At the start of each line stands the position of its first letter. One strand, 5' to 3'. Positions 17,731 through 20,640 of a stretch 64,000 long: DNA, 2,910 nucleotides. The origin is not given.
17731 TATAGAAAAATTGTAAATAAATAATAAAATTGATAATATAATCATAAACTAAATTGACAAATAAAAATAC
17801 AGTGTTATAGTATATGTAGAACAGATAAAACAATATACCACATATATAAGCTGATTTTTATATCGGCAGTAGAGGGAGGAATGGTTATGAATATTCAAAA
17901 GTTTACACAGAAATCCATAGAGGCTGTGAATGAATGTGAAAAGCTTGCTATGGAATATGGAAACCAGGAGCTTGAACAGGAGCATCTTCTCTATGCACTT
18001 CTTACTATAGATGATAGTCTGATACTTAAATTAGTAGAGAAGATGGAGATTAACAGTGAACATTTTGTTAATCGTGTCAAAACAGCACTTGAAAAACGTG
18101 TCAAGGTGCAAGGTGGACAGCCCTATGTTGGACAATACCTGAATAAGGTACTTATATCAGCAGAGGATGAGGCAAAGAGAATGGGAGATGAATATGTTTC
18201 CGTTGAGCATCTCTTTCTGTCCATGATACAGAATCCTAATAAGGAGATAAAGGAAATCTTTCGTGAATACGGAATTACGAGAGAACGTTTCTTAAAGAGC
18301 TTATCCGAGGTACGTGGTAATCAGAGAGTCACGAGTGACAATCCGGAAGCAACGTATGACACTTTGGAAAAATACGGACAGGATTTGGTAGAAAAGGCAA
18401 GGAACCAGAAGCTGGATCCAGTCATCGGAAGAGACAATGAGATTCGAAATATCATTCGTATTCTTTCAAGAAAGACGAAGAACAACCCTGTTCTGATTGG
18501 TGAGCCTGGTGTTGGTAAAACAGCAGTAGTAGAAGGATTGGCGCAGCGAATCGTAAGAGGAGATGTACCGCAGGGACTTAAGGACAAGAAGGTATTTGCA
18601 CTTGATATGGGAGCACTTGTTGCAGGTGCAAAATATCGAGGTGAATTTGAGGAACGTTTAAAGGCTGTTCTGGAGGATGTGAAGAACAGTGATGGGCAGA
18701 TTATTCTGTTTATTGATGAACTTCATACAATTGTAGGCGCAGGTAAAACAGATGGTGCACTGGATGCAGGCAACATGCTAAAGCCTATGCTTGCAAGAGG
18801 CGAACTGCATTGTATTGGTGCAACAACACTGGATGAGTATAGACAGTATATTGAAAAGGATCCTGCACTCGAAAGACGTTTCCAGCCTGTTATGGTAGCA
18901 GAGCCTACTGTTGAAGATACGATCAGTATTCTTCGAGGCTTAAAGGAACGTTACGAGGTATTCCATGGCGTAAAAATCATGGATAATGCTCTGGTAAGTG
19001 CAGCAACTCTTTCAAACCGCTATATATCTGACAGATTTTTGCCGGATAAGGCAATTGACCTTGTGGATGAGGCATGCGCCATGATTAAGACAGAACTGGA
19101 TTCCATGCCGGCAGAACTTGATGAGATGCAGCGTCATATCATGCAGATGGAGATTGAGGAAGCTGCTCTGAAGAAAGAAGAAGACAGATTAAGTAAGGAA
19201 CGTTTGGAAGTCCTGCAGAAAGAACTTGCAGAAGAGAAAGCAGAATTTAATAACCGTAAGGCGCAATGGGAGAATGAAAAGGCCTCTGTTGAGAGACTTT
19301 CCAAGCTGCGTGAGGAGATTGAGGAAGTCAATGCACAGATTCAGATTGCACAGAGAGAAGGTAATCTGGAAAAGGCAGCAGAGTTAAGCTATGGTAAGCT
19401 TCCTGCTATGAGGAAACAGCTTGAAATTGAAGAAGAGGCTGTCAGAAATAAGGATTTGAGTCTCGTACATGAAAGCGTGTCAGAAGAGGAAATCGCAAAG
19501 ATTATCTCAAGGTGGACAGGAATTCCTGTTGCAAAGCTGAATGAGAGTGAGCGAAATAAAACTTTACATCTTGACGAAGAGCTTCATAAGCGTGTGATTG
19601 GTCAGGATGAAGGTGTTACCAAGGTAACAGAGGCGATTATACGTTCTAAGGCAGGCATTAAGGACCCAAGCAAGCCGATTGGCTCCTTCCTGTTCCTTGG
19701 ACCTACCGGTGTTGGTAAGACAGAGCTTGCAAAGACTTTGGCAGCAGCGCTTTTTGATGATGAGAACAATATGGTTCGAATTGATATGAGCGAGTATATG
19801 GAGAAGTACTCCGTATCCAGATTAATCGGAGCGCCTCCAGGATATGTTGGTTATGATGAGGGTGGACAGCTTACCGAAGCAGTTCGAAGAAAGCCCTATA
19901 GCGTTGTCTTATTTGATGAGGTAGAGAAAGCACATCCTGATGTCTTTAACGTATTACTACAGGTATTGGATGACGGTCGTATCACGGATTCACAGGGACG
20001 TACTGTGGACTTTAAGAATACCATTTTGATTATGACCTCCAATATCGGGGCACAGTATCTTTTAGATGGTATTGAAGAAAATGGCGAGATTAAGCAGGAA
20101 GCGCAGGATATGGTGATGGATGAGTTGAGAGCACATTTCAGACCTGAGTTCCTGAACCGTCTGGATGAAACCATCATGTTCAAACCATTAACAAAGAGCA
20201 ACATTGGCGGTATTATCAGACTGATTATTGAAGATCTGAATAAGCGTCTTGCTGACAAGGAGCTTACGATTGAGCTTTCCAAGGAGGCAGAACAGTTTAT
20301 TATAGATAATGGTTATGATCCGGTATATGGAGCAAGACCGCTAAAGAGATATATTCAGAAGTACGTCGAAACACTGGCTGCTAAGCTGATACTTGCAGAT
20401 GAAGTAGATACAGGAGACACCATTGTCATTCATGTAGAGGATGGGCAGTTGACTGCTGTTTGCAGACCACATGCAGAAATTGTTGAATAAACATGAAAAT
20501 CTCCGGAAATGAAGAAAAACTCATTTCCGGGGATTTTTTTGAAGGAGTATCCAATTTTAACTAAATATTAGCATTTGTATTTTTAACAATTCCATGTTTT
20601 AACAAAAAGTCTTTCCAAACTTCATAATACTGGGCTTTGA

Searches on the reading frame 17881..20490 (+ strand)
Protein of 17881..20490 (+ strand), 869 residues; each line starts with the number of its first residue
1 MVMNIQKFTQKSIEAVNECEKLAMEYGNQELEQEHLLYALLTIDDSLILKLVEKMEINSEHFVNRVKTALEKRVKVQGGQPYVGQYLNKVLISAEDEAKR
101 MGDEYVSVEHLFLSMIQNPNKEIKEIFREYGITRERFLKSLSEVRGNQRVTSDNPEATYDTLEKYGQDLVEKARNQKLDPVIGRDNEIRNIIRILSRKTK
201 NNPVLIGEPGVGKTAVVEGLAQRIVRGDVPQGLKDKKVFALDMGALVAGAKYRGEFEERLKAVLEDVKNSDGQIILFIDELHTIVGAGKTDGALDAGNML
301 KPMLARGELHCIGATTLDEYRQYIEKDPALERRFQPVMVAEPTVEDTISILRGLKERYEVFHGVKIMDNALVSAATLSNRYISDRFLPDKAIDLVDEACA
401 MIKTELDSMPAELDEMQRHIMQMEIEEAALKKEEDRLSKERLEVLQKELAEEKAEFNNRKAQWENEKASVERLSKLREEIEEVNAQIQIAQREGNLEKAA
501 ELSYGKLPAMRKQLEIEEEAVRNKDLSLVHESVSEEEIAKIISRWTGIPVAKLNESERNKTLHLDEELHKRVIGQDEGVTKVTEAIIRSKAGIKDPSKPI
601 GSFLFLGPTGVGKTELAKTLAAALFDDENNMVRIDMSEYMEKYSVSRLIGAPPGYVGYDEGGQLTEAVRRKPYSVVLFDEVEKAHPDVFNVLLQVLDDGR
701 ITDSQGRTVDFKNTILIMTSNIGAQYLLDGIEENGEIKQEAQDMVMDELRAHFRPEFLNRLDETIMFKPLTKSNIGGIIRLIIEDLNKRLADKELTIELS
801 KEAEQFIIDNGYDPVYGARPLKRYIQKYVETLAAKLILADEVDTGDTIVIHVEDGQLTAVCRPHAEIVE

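Call 9: search_protein_families(library=ncbifam, proteins=[window:17881-20490:+])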
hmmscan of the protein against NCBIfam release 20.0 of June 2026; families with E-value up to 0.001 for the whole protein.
window:17881-20490:+ (869 aa): 28 families (the best 25 are shown)
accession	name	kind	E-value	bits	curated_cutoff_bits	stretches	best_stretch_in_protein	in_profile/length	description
TIGR03346.1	chaperone_ClpB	equivalog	0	1337.1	1232.1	1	8-858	1-851/853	ATP-dependent chaperone ClpB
NF008118.0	PRK10865.1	equivalog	0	1077.8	1417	1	3-860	1-856/857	ATP-dependent chaperone ClpB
TIGR03345.1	VI_ClpV1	equivalog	1.6e-246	820.7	884.95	1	10-844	3-842/852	type VI secretion system ATPase TssH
NF033606.1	heat_AAA_ClpK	exception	3.6e-233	776.4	1900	2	10-470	114-572/949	heat shock survival AAA family ATPase ClpK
TIGR02639.1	ClpA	equivalog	8.6e-233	774.7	993.15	2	15-450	8-456/734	ATP-dependent Clp protease ATP-binding subunit ClpA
NF033607.0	disagg_AAA_ClpG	exception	2.2e-232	773.8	1900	2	7-482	88-562/932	AAA family protein disaggregase ClpG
NF008263.0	PRK11034.1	equivalog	8.6e-178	592.6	1350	2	529-850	417-734/758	ATP-dependent Clp protease ATP-binding subunit ClpA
NF001679.0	PRK00440.1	equivalog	9.7e-10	38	303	0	170-224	9-63/322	replication factor C small subunit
NF003745.1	PRK05342.1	equivalog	1.4e-09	37.3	359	0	554-624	55-133/418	ATP-dependent Clp protease ATP-binding subunit ClpX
NF009067.0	PRK12402.1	equivalog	3.8e-09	35.9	317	0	171-224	7-60/340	replication factor C small subunit 2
NF003229.0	PRK04195.1-5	equivalog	5.4e-08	32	280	0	169-224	7-68/413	replication factor C large subunit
TIGR03922.1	T7SS_EccA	equivalog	1.9e-07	30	466.65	1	199-336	311-444/557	type VII secretion AAA-ATPase EccA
TIGR02902.1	spore_lonB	equivalog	3.1e-07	29.4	723.3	0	166-217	52-103/531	ATP-dependent protease LonB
NF005304.0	PRK06835.1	equivalog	8e-07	28.4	215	1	575-643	161-226/330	ATP-binding protein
TIGR02397.1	dnaX_nterm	equivalog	8.8e-07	28.5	250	1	571-624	15-60/355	DNA polymerase III subunit gamma/tau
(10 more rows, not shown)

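Call 10: search_protein_families(library=pfam, proteins=[window:17881-20490:+])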
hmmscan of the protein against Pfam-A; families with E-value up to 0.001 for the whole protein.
window:17881-20490:+ (869 aa): 32 families (the best 25 are shown)
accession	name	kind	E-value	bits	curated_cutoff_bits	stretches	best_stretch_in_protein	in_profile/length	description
PF07724.20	AAA_2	-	8.9e-75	250.7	27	1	598-763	1-165/166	AAA domain (Cdc48 subfamily)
PF17871.7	AAA_lid_9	-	9.8e-35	119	22.8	1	343-444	1-102/104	AAA lid domain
PF00004.35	AAA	-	3.7e-25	89.3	21.2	2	204-320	2-111/131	ATPase family associated with various cellular activities (AAA)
PF10431.15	ClpB_D2-small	-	9.5e-24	83.7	21.9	1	770-850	1-81/81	C-terminal, D2-small domain, of ClpB protein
PF02861.25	Clp_N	-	1.3e-21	77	20.7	2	94-146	1-53/53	Clp amino terminal domain, pathogenicity island component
PF07728.20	AAA_5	-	9.8e-20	71.4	22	1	603-722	2-123/139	AAA domain (dynein-related subfamily)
PF13401.12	AAA_22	-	1e-11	45.7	27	0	198-284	3-96/130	AAA domain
PF13191.12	AAA_16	-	2.3e-11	44.9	32.6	1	181-227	2-51/167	AAA ATPase domain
PF00158.32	Sigma54_activat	-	1.2e-08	35.3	20.2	1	602-704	24-125/168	Sigma-54 interaction domain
PF20720.3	nSTAND3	-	1.7e-07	31.5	27.2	0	604-642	21-59/155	Novel STAND NTPase 3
PF13173.12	AAA_14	-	1.9e-06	28.4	27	0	604-699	6-88/129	AAA domain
PF05621.17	TniB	-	2.2e-06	27.7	22.4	1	222-339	70-184/189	Bacterial TniB protein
PF12775.13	AAA_7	-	2.8e-06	27.4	25.8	0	602-649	35-82/181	P-loop containing dynein motor region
PF05729.18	NACHT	-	3.2e-06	27.5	26.7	0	204-246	4-45/167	NACHT domain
PF06414.18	Zeta_toxin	-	1.7e-05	24.8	22.3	0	590-640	8-55/199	Zeta toxin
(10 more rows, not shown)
